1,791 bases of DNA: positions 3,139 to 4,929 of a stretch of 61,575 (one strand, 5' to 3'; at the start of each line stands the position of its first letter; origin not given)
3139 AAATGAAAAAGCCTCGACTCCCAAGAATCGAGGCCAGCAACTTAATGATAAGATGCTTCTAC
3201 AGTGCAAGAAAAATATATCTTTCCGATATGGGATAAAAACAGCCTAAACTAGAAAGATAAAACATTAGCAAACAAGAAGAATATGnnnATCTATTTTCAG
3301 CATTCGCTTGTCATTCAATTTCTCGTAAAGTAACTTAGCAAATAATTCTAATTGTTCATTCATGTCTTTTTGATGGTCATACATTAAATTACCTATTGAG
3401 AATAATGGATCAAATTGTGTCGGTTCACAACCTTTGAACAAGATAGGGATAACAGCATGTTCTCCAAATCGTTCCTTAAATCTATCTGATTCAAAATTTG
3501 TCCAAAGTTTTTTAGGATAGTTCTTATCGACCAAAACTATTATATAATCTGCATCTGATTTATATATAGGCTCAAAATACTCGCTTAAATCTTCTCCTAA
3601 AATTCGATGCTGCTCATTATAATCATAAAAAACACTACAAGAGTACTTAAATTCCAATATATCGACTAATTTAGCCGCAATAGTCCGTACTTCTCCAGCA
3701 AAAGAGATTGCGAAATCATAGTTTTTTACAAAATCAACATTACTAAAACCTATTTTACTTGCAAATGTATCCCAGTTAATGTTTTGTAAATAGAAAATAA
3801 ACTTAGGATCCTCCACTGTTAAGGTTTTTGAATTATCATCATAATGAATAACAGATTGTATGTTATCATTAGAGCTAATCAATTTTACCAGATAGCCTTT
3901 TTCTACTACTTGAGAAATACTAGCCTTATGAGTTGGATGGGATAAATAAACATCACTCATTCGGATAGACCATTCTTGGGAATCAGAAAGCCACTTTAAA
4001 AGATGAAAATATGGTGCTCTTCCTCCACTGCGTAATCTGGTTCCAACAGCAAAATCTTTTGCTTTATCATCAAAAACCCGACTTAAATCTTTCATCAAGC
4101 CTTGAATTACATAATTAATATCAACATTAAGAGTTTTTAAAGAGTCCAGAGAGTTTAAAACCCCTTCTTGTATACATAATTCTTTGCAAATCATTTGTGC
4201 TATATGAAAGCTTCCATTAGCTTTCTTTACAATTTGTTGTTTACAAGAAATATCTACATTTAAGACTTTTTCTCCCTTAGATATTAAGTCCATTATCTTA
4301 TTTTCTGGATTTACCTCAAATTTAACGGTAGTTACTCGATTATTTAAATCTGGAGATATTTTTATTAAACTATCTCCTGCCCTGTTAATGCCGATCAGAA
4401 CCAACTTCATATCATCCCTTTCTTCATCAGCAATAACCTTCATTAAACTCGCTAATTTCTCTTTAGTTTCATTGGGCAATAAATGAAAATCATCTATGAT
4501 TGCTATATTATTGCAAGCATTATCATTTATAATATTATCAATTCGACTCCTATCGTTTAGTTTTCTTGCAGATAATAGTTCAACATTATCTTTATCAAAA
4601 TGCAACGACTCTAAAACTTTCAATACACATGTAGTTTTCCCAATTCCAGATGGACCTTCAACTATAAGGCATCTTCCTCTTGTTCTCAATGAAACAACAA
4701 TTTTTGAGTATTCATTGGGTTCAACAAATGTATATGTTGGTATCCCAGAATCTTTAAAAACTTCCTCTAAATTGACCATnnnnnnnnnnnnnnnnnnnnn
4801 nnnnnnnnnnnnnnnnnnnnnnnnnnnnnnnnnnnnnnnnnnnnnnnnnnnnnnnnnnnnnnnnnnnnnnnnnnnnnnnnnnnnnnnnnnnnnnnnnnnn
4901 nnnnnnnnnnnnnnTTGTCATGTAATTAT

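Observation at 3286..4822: Stand-alone P-loop ATPase fused to a C-terminal TIR domain, with its own palindromic promoter and terminator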

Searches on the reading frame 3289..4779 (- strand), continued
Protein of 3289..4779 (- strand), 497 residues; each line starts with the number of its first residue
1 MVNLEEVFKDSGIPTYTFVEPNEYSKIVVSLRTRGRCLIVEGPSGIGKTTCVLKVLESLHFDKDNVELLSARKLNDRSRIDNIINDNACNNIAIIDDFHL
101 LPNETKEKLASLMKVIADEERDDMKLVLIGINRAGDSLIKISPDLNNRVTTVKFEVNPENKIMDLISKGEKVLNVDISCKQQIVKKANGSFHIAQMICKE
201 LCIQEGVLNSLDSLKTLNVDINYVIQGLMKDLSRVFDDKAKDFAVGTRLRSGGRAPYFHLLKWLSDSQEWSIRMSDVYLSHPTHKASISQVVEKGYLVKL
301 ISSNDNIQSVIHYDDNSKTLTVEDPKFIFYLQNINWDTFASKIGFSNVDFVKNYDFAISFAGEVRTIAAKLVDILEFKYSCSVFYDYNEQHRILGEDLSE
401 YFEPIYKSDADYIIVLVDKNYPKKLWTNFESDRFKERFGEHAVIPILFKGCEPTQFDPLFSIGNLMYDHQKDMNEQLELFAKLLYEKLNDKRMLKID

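Call 75: search_solved_structures(query=A1, max_evalue=0.001, show_alignments=5)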
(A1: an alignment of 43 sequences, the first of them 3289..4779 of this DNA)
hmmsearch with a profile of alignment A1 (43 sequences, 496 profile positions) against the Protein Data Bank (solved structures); distinct sequences matched with E-value up to 0.001: 5.
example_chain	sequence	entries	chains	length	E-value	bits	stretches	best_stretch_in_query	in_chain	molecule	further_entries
7uxr_A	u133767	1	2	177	1e-08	37.8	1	351-453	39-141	TIR domain protein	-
8g83_A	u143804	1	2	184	1.3e-07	34.3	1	351-485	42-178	NAD(+) hydrolase AbTIR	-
7uwg_A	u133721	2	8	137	3e-07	33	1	351-478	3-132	Molecular chaperone Tir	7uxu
4lzp_B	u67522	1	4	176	0.00078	21.7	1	345-449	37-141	Putative uncharacterized protein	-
1in8_A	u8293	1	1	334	0.00079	21.7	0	39-234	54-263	HOLLIDAY JUNCTION DNA HELICASE RUVB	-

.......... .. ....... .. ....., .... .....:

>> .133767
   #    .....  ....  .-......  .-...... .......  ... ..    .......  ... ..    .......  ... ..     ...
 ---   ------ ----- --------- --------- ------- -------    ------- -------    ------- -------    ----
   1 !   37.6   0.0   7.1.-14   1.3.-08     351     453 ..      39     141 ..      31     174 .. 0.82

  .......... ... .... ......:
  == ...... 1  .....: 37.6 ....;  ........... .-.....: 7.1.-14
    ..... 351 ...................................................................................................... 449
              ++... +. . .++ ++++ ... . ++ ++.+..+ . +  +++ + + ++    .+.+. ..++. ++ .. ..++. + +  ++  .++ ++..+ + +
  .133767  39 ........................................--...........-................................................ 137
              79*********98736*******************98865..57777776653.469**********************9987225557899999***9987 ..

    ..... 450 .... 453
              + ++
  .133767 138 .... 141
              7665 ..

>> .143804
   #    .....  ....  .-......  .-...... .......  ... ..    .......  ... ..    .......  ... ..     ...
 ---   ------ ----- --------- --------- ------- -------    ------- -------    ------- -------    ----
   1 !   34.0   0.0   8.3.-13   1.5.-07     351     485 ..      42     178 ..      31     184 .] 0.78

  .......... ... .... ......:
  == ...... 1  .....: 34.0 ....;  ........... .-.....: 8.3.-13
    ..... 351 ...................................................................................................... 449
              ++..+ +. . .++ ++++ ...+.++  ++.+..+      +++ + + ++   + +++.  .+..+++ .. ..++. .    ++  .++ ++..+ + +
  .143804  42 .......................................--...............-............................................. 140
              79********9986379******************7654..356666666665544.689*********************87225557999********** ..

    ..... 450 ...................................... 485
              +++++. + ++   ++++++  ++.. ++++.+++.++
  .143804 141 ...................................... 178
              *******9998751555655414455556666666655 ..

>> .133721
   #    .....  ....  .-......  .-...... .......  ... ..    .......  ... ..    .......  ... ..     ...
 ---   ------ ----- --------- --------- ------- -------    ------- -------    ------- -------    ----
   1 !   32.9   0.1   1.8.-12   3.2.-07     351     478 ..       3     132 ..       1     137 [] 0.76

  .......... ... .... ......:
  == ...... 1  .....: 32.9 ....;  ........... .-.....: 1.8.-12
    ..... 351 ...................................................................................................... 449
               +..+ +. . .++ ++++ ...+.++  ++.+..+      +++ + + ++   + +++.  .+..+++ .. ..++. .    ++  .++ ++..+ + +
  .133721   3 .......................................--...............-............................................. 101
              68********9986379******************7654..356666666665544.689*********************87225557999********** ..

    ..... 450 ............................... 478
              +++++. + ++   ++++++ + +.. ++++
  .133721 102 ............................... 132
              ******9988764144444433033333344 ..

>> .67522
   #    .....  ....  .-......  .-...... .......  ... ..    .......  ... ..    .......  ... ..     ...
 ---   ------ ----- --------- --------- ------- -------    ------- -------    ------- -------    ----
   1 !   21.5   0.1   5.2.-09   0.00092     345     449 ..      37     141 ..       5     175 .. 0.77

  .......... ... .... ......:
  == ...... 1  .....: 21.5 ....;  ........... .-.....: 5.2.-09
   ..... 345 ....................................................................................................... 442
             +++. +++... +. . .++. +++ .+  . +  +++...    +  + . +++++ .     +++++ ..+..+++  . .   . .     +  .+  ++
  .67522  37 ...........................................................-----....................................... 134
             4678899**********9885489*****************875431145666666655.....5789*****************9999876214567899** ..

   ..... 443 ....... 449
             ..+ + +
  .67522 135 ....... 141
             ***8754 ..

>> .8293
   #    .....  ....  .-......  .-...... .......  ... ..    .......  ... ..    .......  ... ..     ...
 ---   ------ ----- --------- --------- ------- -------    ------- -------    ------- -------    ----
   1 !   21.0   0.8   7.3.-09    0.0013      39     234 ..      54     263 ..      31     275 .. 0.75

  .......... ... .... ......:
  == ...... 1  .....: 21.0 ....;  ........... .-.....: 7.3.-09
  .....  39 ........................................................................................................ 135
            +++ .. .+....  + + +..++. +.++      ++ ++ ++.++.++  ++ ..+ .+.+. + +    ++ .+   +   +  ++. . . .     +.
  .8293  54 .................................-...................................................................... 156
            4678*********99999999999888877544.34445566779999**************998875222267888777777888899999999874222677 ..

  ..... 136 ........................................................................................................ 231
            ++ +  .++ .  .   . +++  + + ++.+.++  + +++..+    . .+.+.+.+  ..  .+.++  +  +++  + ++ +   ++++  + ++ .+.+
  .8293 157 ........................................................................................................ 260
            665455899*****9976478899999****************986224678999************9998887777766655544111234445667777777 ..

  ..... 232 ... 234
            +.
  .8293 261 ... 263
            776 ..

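Call 78: search_protein_families(library=pfam, alignment_id=A4, max_evalue=0.0001)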
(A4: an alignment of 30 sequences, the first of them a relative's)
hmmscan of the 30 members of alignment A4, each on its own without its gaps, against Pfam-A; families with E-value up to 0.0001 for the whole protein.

A. member 1, L019:4926-5417:+ (164 aa): 1 family
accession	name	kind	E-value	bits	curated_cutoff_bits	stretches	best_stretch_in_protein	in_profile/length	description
PF01510.30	Amidase_2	-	2.3e-15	57.5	26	1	3-125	4-122/131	N-acetylmuramoyl-L-alanine amidase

B. families by the number of members that match (of 30 scanned): 23 families
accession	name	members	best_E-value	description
PF05876.18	GpA_ATPase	3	6.8e-74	Phage terminase large subunit gpA, ATPase domain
PF20454.4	GpA_nuclease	3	7.3e-70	Terminase large subunit gpA, endonuclease domain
PF06891.17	P2_Phage_GpR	3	1.4e-45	P2 phage tail completion protein R (GpR)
PF01510.30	Amidase_2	2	2.3e-15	N-acetylmuramoyl-L-alanine amidase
PF05136.18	Phage_portal_2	1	2.5e-81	Phage portal protein, lambda family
PF18871.6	HEPN_Toprim_N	1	7.9e-54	HEPN/Toprim N-terminal domain 1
PF20155.4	TMP_3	1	8.6e-53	Tape measure protein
PF00959.24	Phage_lysozyme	1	1.2e-38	Phage lysozyme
PF01757.29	Acyl_transf_3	1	3e-33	Acyltransferase domain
PF00176.29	SNF2-rel_dom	1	9e-27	SNF2-related domain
PF04865.19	Baseplate_J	1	3.7e-24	Baseplate J-like protein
PF00589.27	Phage_integrase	1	5.9e-23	Phage integrase family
PF20647.2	DUF6808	1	1.6e-22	Domain of unknown function (DUF6808)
PF01555.25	N6_N4_Mtase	1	1.2e-18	DNA methylase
PF23793.1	LysC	1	1.4e-16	Rz1-like lysis system protein LysC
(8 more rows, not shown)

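Call 80: search_protein_families(library=pfam, proteins=[L027:589-1659:+, L027:1666-2406:+, L027:3506-4000:+, L027:4018-4440:+, L027:4964-5428:+, L027:5424-5870:+, L027:7553-8230:+, L027:8230-8574:+, L027:8582-9487:+, L027:9483-10091:+], max_evalue=0.001)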
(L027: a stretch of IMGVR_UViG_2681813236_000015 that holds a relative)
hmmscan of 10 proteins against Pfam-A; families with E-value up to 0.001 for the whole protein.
L027:589-1659:+ (357 aa): 1 family
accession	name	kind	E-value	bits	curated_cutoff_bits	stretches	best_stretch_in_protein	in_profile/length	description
PF05125.18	Phage_cap_P2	-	6e-151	502.6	27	1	8-340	1-327/327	Phage major capsid protein, P2 family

L027:1666-2406:+ (247 aa): 1 family
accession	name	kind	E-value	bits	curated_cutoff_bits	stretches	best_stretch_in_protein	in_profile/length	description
PF05944.17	Phage_term_smal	-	1.2e-47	161.6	29.4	1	35-164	1-130/130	Phage small terminase subunit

L027:3506-4000:+ (165 aa): 0 families

L027:4018-4440:+ (141 aa): 0 families

L027:4964-5428:+ (155 aa): 1 family
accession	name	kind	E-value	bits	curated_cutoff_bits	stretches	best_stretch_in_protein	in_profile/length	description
PF06891.17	P2_Phage_GpR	-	1.4e-45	155.2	25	1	1-131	1-133/133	P2 phage tail completion protein R (GpR)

L027:5424-5870:+ (149 aa): 1 family
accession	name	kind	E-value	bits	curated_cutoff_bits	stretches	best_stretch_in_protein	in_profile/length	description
PF05069.18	Phage_tail_S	-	5.6e-44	150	24.3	1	3-149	2-148/148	Phage virion morphogenesis family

L027:7553-8230:+ (226 aa): 2 families
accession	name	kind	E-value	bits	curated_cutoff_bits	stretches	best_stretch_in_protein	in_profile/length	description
PF18715.7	Phage_spike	-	5.9e-28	97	28.2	1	153-205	1-53/53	Phage spike trimer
PF04717.18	Phage_base_V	-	9.4e-20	71.2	23.8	1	34-101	1-75/75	Type VI secretion system/phage-baseplate injector OB domain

L027:8230-8574:+ (115 aa): 1 family
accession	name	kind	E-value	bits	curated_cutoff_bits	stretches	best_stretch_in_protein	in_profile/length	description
PF04965.19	GPW_gp25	-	2.3e-14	53.4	27.2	1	18-104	3-94/96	Baseplate wedge protein gp25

L027:8582-9487:+ (302 aa): 1 family
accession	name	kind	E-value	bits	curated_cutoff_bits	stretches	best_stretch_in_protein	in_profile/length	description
PF04865.19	Baseplate_J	-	3e-24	86.1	21.1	1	118-261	112-254/255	Baseplate J-like protein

L027:9483-10091:+ (203 aa): 1 family
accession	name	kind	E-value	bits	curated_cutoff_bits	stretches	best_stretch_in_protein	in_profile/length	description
PF09684.15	Tail_P2_I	-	3e-56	189.6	20.6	1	7-143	1-139/139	Phage tail protein (Tail_P2_I)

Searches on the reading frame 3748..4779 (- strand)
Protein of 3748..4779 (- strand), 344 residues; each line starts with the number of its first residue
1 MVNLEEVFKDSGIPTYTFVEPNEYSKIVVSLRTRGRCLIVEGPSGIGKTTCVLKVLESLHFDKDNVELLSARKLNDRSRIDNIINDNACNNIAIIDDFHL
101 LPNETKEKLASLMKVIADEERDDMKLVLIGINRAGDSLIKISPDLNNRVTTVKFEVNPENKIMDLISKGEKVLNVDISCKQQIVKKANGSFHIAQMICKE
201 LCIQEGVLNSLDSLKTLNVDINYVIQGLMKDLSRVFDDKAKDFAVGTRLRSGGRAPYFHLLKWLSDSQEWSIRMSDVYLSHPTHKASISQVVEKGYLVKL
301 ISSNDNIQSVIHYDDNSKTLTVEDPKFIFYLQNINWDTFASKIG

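Call 59: search_solved_structures(query=window:3748-4779:-, max_evalue=10, show_alignments=5)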
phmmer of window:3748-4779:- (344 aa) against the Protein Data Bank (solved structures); distinct sequences matched with E-value up to 10: 7.
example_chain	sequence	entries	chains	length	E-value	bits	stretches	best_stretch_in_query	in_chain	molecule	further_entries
6z4w_A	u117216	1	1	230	0.017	17.5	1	35-128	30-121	Cell division ATP-binding protein FtsE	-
6z63_A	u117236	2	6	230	0.017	17.5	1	35-128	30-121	Cell division ATP-binding protein FtsE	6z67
7pbl_A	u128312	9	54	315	0.2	14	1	39-114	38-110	Holliday junction ATP-dependent DNA helicase RuvB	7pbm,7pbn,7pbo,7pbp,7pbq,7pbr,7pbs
8glv_JG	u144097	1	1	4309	0.98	11.7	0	19-60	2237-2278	AAA+ ATPase domain-containing protein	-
7xwy_A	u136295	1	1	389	1.1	11.6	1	56-118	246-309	ATP-dependent helicase fft3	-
7cgn_B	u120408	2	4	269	1.8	10.9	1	33-73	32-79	Phospholipid ABC transporter ATP-binding protein MlaF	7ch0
6xbd_I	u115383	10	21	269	1.8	10.9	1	33-73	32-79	Phospholipid transport system ATP-binding protein MlaF | Organic solvent ABC transporter ATP-binding protein | Toluene tolerance protein Ttg2A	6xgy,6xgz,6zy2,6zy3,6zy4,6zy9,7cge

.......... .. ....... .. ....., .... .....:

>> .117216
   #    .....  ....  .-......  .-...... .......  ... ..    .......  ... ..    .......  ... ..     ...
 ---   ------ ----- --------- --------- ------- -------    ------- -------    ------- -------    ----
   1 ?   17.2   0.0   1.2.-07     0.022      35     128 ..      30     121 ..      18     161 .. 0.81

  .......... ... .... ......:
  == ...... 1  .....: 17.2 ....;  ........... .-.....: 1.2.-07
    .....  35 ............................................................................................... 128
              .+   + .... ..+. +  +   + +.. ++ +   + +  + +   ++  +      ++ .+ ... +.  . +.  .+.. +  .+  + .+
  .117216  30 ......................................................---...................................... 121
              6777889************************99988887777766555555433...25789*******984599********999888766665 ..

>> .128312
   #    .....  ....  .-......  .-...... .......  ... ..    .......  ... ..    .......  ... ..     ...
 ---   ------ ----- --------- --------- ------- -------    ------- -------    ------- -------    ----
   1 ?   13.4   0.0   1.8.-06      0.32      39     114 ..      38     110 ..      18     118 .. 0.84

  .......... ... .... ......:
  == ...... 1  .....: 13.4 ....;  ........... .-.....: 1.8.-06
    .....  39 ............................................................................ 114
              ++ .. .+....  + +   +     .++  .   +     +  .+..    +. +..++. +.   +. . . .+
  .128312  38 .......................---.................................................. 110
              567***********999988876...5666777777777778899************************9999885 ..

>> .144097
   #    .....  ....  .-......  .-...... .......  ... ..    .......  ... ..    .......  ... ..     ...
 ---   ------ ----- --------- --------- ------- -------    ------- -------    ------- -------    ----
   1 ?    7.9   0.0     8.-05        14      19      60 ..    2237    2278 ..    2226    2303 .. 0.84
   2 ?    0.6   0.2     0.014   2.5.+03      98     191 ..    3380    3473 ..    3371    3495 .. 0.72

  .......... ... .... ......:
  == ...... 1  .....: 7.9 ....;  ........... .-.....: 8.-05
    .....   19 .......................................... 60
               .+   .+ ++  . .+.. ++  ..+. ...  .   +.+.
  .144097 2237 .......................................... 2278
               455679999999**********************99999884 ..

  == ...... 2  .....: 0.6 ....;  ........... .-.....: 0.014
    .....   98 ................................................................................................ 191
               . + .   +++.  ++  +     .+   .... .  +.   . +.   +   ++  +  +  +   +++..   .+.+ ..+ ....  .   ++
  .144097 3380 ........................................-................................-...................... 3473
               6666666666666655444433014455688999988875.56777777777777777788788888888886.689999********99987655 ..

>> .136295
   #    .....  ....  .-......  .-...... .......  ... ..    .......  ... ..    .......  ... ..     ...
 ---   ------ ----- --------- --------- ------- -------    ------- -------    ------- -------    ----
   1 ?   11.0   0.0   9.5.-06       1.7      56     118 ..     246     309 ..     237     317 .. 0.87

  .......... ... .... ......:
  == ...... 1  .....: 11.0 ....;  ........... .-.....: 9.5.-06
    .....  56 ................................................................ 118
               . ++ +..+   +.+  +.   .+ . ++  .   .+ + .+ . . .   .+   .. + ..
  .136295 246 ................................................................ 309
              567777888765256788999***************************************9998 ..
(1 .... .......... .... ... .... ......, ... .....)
